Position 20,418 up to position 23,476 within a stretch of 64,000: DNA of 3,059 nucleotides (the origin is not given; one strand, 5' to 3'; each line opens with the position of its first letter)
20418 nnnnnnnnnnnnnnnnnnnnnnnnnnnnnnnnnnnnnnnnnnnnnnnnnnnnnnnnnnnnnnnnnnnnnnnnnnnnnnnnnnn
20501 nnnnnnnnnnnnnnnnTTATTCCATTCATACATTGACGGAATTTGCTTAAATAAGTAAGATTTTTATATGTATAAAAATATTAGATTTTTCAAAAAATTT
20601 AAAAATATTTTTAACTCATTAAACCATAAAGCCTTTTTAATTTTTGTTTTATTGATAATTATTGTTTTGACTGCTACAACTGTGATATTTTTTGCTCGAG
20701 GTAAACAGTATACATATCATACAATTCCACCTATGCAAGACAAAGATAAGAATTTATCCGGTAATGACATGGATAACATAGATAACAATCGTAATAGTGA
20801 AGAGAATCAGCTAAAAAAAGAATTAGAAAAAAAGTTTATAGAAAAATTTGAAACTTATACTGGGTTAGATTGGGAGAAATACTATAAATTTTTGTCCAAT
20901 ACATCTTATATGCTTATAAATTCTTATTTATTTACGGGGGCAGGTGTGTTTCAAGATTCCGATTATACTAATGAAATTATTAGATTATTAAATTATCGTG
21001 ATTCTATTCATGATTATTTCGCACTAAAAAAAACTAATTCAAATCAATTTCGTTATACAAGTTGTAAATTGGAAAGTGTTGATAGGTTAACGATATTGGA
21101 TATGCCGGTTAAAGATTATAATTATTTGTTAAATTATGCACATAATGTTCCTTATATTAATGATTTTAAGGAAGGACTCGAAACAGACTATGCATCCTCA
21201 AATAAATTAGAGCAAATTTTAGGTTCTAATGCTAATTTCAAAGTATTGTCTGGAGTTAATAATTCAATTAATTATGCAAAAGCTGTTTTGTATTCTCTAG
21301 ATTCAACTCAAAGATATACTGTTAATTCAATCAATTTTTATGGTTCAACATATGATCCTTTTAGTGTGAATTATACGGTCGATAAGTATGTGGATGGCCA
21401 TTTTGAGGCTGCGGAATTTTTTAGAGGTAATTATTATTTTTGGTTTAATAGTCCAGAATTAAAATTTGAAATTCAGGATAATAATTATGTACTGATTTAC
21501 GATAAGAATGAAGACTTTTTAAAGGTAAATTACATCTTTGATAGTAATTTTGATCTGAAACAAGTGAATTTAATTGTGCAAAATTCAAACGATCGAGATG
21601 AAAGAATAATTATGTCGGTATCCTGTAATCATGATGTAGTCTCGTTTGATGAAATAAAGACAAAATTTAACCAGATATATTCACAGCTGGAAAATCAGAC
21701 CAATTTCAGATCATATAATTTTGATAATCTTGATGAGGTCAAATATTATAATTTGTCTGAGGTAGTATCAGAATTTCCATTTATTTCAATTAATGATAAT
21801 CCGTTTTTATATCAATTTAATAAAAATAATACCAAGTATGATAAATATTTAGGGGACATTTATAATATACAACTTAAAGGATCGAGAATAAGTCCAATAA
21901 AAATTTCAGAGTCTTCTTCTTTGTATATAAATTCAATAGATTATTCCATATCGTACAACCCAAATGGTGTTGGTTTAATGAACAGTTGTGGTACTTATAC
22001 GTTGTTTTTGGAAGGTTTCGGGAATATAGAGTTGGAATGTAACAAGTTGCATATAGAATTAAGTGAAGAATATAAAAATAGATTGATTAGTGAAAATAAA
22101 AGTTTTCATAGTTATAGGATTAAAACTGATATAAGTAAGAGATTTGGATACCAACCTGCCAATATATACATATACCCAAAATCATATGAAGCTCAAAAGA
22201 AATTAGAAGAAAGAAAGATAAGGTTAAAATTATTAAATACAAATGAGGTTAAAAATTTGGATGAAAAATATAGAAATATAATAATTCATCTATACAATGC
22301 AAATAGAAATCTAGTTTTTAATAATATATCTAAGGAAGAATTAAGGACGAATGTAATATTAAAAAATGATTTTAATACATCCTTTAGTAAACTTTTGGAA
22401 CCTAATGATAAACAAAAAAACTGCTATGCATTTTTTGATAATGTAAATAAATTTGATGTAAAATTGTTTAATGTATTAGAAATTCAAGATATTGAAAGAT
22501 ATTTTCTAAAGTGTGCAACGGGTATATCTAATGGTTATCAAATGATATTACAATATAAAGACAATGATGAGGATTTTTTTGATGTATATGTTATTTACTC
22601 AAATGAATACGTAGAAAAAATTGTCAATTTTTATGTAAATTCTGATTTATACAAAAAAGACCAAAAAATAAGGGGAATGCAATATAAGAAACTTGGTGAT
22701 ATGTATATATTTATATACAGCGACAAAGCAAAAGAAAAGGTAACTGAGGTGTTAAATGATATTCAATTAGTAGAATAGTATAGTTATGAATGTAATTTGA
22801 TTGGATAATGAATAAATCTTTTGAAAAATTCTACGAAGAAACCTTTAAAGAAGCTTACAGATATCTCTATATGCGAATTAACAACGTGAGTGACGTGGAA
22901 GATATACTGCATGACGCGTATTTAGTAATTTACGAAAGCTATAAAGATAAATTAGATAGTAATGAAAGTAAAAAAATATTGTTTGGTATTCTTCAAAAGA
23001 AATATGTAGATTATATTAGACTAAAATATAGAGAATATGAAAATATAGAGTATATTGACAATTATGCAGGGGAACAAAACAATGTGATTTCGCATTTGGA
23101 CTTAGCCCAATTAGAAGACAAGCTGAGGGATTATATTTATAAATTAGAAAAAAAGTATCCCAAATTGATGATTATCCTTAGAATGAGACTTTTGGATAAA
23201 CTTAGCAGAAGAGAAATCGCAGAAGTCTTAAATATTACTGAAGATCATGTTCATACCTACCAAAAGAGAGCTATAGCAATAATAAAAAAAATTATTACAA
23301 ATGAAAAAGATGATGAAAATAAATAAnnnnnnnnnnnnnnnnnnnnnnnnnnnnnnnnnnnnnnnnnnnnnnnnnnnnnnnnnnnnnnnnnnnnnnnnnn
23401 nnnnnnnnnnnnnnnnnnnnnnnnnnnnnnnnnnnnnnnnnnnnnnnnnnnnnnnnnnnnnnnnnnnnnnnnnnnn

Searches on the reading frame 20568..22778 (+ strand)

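Call 33: search_protein_families(library=pfam, proteins=[window:20568-22778:+], max_evalue=0.05)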
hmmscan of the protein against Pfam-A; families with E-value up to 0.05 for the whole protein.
window:20568-22778:+ (736 aa): 1 family
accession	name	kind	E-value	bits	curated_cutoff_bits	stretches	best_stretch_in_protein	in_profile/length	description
PF02706.20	Wzz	-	0.011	16.5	25.5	0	12-69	6-65/91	Chain length determinant protein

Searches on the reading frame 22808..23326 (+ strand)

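Call 33: search_protein_families(library=pfam, proteins=[window:22808-23326:+], max_evalue=0.05)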
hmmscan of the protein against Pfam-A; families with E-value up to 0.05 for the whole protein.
window:22808-23326:+ (172 aa): 5 families
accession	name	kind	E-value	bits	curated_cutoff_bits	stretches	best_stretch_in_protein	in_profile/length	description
PF04545.22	Sigma70_r4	-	1.5e-05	24.9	24.1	1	123-159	12-48/50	Sigma-70, region 4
PF08281.18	Sigma70_r4_2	-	9.1e-05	22.5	25.7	1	122-156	17-51/54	Sigma-70, region 4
PF13551.12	HTH_29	-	0.012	16.2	28.1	1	128-155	8-36/64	Winged helix-turn helix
PF13384.12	HTH_23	-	0.021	15.1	24.6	1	127-154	14-40/50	Homeodomain-like domain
PF07638.17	Sigma70_ECF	-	0.045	14.1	21.1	0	68-149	89-169/185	ECF sigma factor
